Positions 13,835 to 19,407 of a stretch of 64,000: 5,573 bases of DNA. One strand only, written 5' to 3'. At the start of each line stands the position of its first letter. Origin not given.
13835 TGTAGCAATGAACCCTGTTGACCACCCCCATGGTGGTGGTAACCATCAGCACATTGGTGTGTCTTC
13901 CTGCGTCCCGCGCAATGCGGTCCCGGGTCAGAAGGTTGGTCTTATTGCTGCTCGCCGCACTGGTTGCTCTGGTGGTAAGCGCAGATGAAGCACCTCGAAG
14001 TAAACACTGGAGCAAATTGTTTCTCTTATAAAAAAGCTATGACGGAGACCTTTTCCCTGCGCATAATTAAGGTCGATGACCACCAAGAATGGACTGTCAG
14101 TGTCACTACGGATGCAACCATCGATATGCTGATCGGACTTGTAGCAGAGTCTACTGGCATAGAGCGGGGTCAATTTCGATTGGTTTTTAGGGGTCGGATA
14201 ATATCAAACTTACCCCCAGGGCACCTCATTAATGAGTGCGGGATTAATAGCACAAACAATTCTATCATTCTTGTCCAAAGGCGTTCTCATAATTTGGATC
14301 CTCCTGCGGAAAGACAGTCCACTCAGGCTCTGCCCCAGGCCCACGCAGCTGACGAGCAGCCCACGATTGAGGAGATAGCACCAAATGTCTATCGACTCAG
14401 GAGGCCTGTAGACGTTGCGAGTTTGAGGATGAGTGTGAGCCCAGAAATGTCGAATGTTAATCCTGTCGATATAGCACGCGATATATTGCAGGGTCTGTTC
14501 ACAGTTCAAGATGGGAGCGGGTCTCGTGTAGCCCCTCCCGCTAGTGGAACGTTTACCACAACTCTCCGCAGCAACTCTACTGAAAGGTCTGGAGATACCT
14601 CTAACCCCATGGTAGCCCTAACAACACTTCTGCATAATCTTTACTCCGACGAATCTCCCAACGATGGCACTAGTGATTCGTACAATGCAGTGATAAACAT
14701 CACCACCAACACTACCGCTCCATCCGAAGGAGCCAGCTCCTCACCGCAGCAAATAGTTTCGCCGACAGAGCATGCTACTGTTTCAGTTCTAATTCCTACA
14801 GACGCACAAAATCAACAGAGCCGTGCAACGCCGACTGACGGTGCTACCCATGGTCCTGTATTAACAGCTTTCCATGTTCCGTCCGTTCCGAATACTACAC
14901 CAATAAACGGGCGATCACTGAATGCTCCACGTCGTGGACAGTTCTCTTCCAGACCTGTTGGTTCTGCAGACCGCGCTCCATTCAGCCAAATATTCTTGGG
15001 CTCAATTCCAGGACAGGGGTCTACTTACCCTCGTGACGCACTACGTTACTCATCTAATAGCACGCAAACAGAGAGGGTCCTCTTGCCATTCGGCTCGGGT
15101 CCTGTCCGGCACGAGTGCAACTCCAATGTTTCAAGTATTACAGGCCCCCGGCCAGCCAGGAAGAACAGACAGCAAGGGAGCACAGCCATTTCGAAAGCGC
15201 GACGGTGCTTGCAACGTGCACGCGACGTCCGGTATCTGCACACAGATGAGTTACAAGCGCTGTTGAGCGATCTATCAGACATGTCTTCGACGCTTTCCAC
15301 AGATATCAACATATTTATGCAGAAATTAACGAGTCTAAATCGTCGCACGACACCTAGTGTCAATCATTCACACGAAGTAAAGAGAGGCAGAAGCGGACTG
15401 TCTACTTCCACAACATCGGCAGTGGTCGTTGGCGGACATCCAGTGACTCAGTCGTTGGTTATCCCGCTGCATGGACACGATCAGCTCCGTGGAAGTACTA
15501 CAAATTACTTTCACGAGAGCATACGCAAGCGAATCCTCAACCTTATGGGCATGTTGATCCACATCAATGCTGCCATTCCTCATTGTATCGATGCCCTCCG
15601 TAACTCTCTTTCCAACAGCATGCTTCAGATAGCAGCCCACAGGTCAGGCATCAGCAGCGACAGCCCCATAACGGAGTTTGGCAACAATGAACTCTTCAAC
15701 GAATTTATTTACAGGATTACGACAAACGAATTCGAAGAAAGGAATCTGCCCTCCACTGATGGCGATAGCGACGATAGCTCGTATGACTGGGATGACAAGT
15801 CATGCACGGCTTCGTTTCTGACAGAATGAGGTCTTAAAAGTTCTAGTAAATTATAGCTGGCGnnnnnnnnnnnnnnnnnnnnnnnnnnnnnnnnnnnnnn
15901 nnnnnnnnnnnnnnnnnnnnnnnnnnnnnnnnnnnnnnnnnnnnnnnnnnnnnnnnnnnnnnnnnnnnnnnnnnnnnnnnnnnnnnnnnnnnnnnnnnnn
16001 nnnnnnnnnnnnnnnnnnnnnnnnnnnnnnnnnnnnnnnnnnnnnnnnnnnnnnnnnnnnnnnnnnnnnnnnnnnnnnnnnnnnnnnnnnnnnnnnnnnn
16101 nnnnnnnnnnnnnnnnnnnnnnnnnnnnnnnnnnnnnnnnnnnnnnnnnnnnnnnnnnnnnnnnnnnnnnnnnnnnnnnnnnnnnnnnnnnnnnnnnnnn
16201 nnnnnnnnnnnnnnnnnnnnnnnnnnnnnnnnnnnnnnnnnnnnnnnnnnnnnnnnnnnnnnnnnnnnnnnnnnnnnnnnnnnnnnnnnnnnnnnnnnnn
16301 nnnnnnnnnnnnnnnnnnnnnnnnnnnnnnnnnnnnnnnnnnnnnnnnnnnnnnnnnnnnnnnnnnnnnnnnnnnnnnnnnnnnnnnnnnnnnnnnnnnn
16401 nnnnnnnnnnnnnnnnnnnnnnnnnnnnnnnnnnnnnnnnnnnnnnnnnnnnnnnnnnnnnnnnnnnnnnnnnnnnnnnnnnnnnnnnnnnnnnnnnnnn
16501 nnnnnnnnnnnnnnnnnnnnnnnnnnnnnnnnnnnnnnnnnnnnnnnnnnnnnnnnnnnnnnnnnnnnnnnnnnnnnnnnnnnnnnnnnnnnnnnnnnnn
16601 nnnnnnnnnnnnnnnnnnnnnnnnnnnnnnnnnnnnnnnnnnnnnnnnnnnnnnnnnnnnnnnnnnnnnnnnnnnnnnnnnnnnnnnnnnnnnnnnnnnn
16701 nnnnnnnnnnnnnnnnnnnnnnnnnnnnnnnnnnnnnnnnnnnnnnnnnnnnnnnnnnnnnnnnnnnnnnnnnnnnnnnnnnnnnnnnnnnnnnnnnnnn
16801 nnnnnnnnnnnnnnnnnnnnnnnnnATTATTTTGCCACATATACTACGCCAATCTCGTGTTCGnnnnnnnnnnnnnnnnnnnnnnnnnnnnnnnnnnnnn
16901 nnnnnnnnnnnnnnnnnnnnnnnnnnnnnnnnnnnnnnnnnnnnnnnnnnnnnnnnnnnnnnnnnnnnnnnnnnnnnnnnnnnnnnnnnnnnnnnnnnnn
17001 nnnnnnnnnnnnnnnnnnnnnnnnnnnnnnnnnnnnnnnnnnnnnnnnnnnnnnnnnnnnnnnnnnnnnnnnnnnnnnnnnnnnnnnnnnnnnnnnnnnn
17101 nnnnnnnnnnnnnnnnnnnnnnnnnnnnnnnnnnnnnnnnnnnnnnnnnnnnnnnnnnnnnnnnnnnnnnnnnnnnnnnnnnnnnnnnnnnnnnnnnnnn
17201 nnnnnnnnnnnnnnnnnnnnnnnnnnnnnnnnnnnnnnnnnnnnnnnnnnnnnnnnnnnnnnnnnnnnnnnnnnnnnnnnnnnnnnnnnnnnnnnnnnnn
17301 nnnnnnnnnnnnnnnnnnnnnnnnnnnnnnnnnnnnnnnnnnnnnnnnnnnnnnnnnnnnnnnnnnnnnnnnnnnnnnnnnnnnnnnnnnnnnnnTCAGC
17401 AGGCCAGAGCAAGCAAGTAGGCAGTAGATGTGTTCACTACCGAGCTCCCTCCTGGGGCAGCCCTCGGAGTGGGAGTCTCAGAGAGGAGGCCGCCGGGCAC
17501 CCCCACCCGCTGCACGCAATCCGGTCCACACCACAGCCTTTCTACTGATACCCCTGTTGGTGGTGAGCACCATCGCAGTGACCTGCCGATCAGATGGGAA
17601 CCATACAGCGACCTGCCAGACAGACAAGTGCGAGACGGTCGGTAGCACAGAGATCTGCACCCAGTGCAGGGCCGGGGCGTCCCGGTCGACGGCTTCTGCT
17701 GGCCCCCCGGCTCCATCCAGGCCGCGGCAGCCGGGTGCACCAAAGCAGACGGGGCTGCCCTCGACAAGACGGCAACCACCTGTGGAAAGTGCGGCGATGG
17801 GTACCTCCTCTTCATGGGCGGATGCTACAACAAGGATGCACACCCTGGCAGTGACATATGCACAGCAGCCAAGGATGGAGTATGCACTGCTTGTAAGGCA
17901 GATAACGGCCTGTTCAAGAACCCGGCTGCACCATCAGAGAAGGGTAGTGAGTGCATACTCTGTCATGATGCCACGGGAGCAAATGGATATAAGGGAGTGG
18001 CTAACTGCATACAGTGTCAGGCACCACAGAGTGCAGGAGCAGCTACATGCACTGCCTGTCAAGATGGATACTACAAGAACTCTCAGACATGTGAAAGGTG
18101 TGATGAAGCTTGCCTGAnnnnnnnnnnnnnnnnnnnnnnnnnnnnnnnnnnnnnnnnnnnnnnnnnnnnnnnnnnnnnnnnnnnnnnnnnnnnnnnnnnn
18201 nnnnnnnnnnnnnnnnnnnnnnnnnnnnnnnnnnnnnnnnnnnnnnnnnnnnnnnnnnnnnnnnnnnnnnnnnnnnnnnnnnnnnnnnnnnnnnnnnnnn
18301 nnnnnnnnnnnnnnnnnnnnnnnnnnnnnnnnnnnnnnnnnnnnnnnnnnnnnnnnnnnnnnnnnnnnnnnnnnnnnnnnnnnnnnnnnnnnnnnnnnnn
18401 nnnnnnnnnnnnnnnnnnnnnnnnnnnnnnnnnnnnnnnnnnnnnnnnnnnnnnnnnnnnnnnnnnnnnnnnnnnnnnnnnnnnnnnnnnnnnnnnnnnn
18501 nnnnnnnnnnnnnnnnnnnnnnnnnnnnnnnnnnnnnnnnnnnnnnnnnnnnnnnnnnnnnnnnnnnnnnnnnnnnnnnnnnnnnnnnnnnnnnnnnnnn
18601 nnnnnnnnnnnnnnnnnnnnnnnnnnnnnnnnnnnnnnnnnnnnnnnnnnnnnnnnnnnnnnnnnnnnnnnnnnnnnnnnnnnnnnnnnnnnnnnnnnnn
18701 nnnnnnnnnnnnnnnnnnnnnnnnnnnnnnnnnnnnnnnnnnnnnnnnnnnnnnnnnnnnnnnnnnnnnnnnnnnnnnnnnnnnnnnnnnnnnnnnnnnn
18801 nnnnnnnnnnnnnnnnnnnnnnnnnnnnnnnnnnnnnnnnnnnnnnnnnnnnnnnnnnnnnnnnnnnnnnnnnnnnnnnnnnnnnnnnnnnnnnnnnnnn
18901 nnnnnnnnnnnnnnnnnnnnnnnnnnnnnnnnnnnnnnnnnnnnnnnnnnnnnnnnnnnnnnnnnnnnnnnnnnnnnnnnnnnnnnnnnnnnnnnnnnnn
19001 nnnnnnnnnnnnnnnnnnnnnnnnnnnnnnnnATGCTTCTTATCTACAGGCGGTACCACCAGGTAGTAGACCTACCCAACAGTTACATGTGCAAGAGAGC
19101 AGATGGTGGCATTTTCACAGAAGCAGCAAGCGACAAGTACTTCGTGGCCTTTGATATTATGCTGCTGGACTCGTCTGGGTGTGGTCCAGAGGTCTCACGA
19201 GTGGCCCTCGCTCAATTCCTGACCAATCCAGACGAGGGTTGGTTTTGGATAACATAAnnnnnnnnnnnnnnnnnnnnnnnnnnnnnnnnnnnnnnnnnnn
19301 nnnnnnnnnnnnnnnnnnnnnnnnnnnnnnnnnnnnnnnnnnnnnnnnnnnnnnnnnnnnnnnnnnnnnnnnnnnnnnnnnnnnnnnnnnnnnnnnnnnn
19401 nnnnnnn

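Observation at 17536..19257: Anatomy of the VSP pseudogene: no start codon, two frameshifts, one in-frame TGA and a missing membrane anchor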

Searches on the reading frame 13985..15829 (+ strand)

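Call 7: search_protein_families(library=pfam, max_evalue=1, proteins=[window:13985-15829:+])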
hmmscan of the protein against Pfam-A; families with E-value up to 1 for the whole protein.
window:13985-15829:+ (614 aa): 5 families
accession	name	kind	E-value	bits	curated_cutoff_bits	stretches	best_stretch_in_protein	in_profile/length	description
PF00240.29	ubiquitin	-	9.1e-06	25.8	25.4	1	28-99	3-70/72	Ubiquitin family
PF11976.14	Rad60-SLD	-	0.098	12.9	23.8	1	27-73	4-51/72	Ubiquitin-2 like Rad60 SUMO-like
PF21403.4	OTU1_UBXL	-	0.099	13.7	22.7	0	37-61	13-37/49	OTU1, UBXL domain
PF18396.7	TBK1_ULD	-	0.12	12.7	31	1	30-102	9-80/88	TANK binding kinase 1 ubiquitin-like domain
PF00113.28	Enolase_C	-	0.22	11.2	21.5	1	499-564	182-247/296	Enolase, C-terminal TIM barrel domain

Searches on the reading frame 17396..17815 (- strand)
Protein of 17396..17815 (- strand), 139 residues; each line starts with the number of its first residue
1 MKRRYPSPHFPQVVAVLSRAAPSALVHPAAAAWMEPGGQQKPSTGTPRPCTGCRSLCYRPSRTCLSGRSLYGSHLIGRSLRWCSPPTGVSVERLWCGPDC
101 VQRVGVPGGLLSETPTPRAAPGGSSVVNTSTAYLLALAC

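Call 70: find_encoding_contigs(protein=window:17396-17815:-, flank=3000, max_places=8)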
Protein window:17396-17815:- (139 aa): no gene with exactly this product is on record in the collection.

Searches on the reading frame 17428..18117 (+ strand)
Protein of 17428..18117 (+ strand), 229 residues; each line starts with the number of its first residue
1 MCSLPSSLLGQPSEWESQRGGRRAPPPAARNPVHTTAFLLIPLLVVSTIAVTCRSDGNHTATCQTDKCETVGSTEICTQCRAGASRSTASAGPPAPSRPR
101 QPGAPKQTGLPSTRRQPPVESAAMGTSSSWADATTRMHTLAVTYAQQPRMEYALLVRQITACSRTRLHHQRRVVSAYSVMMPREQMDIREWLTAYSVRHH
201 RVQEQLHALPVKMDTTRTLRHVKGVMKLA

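Call 67: find_encoding_contigs(protein=window:17428-18117:+, flank=5000, max_places=8)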
Protein window:17428-18117:+ (229 aa): no gene with exactly this product is on record in the collection.

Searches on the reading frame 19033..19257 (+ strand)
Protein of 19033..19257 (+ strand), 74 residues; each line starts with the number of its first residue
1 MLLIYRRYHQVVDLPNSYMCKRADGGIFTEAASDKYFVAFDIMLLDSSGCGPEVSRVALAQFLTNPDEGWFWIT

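Call 7: search_protein_families(library=pfam, max_evalue=1, proteins=[window:19033-19257:+])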
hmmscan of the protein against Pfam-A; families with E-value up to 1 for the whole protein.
window:19033-19257:+ (74 aa): 0 families

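Call 68: find_encoding_contigs(protein=window:19033-19257:+, flank=5000, max_places=8)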
Protein window:19033-19257:+ (74 aa): 1 contig read that carries it; 1 place shown.
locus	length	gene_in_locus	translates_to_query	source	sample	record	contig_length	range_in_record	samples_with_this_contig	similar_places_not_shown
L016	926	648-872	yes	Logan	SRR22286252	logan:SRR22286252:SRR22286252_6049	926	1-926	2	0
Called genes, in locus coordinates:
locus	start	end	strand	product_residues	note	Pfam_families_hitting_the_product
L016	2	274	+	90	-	?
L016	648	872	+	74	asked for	-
